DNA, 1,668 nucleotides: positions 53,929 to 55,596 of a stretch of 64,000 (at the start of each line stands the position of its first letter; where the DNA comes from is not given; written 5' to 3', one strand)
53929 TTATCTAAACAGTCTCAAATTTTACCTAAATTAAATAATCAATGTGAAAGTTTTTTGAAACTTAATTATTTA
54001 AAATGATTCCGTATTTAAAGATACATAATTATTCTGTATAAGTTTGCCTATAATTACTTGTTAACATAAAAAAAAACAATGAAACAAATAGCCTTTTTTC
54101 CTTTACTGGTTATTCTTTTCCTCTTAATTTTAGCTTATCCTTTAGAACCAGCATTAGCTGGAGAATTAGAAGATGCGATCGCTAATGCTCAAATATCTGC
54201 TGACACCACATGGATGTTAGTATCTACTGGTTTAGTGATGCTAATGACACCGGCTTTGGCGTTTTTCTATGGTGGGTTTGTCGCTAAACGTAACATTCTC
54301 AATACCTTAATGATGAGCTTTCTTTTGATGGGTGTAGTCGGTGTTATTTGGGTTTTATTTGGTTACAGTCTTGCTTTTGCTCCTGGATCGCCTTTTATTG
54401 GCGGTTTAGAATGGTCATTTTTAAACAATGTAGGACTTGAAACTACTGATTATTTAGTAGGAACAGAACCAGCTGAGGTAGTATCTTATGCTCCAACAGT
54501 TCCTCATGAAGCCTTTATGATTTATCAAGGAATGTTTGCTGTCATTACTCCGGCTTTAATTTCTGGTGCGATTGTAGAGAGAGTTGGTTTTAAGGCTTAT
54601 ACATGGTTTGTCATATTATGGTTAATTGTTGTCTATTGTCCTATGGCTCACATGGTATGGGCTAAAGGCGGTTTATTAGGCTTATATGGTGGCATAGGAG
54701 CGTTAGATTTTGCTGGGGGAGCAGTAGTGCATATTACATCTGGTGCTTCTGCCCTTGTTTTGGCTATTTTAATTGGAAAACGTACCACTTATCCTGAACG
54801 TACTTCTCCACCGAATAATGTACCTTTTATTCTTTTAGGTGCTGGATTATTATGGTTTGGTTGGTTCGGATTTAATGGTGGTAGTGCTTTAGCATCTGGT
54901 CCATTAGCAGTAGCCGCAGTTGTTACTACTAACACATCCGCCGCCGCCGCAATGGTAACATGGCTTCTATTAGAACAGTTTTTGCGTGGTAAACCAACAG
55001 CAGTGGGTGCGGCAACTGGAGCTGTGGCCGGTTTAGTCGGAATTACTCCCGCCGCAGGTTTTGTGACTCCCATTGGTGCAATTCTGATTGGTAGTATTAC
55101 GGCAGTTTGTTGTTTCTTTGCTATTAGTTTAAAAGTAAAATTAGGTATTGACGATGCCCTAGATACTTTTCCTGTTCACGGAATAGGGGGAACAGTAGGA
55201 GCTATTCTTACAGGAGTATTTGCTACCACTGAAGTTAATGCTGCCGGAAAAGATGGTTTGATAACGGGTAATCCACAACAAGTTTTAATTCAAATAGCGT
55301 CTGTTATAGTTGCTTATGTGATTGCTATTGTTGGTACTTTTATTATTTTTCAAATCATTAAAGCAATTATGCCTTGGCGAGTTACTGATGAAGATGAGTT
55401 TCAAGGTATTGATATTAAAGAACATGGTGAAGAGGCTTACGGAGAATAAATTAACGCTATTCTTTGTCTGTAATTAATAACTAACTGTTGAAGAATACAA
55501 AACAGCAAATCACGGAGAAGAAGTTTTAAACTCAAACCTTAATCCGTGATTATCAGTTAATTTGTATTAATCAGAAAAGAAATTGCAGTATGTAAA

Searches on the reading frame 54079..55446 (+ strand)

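Call 22: search_protein_families(library=pfam, proteins=[window:54079-55446:+], max_evalue=0.00001)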
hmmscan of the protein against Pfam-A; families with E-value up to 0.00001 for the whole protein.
window:54079-55446:+ (456 aa): 1 family
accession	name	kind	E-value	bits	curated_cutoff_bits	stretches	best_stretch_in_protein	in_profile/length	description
PF00909.26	Ammonium_transp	-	1.5e-116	389.9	23.2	1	45-454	2-399/399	Ammonium Transporter Family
